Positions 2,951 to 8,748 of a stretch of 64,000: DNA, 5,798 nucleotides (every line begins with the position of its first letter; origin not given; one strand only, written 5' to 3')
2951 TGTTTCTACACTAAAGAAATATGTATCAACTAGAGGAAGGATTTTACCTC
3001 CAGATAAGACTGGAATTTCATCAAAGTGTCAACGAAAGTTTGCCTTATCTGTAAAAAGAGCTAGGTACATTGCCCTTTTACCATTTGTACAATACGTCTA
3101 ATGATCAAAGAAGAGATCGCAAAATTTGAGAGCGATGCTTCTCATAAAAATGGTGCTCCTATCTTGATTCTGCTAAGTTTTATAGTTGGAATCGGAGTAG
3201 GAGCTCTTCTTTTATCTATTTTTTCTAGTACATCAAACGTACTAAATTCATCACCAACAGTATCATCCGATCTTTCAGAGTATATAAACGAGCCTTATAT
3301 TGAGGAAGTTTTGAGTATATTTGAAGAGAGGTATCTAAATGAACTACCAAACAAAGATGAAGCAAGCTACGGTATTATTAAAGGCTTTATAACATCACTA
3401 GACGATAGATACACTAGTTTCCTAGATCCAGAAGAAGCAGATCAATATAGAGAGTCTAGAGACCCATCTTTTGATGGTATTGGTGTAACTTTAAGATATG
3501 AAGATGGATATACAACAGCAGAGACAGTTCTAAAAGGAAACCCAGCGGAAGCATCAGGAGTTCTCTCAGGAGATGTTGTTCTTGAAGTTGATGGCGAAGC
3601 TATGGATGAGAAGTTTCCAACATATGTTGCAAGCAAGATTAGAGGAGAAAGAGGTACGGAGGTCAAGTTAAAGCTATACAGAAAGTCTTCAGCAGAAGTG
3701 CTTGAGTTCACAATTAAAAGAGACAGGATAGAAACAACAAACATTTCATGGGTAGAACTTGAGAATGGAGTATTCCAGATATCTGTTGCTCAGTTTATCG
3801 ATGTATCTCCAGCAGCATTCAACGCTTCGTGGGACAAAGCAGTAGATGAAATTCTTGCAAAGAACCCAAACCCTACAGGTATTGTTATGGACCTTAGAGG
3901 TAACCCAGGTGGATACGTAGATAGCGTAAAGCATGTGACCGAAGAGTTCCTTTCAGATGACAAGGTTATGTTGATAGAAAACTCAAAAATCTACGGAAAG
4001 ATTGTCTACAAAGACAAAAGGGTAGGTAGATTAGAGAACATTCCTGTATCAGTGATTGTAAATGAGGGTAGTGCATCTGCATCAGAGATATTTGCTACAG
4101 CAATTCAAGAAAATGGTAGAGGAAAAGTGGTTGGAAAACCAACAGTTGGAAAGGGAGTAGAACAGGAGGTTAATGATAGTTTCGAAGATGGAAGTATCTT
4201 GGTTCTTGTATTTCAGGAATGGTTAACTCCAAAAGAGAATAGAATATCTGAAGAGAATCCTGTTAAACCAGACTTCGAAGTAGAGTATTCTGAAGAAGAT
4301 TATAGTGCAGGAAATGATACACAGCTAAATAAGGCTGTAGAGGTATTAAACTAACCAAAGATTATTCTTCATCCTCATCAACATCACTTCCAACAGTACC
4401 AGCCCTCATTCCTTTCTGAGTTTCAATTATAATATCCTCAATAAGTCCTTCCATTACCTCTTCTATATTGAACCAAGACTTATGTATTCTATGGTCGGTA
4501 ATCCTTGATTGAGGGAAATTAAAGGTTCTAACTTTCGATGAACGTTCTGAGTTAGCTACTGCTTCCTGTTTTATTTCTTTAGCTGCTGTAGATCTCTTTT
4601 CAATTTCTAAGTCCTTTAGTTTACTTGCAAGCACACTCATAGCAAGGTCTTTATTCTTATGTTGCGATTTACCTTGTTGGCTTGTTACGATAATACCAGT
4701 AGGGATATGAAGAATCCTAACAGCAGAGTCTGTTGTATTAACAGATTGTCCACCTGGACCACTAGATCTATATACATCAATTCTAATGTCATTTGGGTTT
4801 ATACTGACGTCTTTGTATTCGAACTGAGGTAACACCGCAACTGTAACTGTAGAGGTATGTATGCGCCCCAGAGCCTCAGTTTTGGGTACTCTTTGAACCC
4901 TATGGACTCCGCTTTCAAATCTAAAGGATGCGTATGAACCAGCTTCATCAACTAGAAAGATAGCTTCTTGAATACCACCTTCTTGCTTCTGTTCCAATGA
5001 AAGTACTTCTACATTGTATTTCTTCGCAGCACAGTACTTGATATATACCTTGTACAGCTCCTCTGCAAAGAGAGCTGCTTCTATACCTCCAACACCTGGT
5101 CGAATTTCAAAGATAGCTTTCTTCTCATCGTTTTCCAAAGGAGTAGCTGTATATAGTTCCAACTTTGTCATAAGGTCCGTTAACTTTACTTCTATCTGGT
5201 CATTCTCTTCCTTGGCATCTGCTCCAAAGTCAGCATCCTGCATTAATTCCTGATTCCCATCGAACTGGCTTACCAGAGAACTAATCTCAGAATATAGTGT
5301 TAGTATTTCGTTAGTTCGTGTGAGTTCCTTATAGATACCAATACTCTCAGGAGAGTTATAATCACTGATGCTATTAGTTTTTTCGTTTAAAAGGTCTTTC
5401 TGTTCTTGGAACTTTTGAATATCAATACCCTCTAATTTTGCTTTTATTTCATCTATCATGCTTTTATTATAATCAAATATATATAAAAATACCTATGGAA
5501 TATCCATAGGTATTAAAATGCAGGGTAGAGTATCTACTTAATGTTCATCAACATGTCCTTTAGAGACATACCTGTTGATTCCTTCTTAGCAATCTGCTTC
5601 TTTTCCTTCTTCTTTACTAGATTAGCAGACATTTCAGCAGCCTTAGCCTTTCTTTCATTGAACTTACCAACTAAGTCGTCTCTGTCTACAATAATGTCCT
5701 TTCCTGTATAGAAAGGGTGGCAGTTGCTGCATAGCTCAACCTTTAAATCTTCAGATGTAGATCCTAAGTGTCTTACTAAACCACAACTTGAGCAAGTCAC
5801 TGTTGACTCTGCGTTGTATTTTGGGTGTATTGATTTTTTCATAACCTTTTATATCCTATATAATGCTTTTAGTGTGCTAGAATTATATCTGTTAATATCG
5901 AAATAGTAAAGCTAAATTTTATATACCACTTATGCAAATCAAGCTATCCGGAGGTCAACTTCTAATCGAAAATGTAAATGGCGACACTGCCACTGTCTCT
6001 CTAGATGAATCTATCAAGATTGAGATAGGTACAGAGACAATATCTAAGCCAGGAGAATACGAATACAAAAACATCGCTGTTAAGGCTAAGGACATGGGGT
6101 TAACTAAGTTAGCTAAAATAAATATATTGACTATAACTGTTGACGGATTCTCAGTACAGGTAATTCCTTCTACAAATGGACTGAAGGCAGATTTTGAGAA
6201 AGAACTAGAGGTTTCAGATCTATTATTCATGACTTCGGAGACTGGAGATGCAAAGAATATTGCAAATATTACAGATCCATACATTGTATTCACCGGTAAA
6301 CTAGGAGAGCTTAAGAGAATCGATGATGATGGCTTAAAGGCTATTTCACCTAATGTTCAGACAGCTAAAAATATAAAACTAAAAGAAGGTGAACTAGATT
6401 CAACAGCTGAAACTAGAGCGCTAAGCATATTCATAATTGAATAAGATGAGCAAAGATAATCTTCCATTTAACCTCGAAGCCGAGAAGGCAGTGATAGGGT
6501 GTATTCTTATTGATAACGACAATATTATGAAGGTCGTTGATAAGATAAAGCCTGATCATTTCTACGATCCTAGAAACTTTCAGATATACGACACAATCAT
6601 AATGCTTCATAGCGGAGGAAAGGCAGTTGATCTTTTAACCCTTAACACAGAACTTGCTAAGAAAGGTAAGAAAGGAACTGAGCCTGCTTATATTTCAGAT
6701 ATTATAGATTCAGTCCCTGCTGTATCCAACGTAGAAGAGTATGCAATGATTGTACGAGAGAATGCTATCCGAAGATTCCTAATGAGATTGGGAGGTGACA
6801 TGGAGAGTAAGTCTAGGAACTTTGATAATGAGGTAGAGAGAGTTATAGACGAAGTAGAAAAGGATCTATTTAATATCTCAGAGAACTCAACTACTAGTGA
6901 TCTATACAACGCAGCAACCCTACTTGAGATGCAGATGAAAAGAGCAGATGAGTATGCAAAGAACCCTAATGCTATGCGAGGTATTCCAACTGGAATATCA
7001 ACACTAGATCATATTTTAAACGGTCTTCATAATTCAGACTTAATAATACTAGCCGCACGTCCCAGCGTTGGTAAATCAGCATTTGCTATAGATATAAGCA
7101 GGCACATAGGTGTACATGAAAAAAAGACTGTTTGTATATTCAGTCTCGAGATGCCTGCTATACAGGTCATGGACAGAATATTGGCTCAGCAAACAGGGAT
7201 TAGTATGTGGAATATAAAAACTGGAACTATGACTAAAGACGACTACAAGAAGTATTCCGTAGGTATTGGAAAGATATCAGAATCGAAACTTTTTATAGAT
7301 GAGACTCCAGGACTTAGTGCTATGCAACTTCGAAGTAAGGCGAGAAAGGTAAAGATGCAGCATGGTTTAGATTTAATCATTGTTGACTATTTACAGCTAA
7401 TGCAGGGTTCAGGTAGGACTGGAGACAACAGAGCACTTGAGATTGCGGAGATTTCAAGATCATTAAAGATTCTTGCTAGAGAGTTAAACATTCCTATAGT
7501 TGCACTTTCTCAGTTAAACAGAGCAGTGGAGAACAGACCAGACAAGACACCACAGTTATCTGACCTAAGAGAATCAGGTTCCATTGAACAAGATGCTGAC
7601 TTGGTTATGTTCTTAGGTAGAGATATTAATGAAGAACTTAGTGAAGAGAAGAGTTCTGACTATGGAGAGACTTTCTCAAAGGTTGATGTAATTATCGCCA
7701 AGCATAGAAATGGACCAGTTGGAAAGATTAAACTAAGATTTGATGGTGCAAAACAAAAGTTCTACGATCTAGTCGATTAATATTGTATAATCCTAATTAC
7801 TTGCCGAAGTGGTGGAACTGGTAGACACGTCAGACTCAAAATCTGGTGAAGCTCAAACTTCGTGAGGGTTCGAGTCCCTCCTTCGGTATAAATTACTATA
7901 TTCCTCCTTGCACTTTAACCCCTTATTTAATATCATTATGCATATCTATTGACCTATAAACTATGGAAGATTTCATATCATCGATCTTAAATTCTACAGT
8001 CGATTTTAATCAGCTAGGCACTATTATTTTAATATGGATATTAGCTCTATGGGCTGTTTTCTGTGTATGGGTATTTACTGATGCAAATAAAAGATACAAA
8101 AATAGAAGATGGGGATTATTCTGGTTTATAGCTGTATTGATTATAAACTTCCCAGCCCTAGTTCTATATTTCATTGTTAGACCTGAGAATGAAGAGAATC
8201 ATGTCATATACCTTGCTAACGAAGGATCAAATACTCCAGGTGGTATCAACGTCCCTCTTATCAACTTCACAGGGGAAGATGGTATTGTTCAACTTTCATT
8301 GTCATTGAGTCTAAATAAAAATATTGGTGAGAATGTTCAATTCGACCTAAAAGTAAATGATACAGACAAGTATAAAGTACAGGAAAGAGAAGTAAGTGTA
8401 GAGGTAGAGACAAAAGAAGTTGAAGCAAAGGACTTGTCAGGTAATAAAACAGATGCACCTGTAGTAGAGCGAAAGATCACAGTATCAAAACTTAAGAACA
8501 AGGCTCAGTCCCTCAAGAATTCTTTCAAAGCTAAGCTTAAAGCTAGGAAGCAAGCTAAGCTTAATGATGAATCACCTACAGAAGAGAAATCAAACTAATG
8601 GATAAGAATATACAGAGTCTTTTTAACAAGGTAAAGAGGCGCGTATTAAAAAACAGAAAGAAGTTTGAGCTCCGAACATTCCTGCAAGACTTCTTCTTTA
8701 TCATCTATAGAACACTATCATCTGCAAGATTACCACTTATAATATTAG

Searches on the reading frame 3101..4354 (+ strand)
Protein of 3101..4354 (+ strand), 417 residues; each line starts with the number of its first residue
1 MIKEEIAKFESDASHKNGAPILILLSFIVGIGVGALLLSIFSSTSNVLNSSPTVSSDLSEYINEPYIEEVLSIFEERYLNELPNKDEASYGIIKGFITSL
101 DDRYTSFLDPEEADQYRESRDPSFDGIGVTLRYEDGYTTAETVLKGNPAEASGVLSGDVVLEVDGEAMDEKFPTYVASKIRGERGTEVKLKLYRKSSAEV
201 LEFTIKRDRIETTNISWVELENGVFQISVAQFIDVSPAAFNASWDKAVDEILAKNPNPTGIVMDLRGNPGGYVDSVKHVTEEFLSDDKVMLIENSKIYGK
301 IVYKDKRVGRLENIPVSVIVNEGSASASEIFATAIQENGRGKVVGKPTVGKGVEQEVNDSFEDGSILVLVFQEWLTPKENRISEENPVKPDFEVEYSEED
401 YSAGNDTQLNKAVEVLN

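Call 32: search_protein_families(library=pfam, proteins=[window:3101-4354:+], max_evalue=0.00001)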
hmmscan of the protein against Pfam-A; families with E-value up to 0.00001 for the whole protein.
window:3101-4354:+ (417 aa): 3 families
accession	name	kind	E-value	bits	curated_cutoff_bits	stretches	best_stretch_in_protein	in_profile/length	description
PF03572.23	Peptidase_S41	-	7.5e-34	117.1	24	1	239-394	9-165/165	Peptidase family S41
PF13180.12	PDZ_2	-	9.2e-09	35.9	27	1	127-200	3-75/80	PDZ domain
PF17820.7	PDZ_6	-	1.6e-06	28.2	27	1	141-194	3-54/54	PDZ domain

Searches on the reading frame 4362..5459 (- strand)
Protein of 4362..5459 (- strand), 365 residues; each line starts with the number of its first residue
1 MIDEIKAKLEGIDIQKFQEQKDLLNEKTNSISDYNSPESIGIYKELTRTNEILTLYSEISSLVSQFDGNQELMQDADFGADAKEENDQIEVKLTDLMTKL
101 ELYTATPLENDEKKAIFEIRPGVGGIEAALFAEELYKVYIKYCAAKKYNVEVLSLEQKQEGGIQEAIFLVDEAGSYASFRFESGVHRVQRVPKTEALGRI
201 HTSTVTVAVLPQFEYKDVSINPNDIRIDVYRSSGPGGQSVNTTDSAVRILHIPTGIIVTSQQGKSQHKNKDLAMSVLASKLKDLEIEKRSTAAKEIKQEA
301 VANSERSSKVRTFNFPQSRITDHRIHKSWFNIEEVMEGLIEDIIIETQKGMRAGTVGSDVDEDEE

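Call 32: search_protein_families(library=pfam, proteins=[window:4362-5459:-], max_evalue=0.00001)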
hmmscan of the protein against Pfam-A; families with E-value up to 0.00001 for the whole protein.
window:4362-5459:- (365 aa): 2 families
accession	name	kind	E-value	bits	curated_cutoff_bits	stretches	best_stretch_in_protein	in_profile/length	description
PF03462.23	PCRF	-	2.6e-49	168.1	24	1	34-207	18-194/194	PCRF domain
PF00472.26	RF-1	-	1.5e-38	131.7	35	1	217-324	4-116/116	RF-1 domain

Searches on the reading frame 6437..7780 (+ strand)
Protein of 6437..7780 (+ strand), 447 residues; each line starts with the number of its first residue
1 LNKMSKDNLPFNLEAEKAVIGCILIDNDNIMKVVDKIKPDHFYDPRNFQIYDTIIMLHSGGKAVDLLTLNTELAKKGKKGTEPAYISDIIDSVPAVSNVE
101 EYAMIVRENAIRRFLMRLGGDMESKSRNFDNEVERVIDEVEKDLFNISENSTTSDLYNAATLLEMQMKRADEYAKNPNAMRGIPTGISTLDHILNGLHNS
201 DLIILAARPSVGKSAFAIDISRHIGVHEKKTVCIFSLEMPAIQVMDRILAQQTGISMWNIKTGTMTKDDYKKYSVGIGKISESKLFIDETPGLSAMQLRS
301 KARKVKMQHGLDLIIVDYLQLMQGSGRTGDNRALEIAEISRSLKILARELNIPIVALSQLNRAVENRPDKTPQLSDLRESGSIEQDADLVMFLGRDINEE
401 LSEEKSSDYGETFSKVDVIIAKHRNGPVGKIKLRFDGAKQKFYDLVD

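Call 32: search_protein_families(library=pfam, proteins=[window:6437-7780:+], max_evalue=0.00001)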
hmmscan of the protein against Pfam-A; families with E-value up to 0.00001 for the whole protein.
window:6437-7780:+ (447 aa): 3 families
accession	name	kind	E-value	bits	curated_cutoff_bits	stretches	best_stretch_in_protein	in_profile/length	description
PF03796.21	DnaB_C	-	1e-99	333.5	27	1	182-443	1-254/255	DnaB-like helicase C terminal domain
PF00772.26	DnaB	-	3e-28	98.3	23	1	9-108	2-103/103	DnaB-like helicase N terminal domain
PF13481.12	AAA_25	-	1.3e-10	41.7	27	1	180-359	12-189/195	AAA domain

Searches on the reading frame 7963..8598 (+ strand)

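Call 45: search_protein_families(library=pfam, proteins=[window:7963-8598:+], max_evalue=1)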
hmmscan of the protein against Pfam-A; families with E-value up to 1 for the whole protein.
window:7963-8598:+ (211 aa): 4 families
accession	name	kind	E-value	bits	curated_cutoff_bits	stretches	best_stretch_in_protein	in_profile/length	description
PF20556.3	DUF6768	-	0.03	14.5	27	1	14-62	41-89/123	Family of unknown function (DUF6768)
PF03699.18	UPF0182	-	0.11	11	27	1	19-87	241-310/770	Uncharacterised protein family (UPF0182)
PF07292.18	NID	-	0.12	13.3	25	1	131-182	14-65/90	Nmi/IFP 35 domain (NID)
PF20620.4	DUF6805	-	0.19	12.5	27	1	138-193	66-121/133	Family of unknown function (DUF6805)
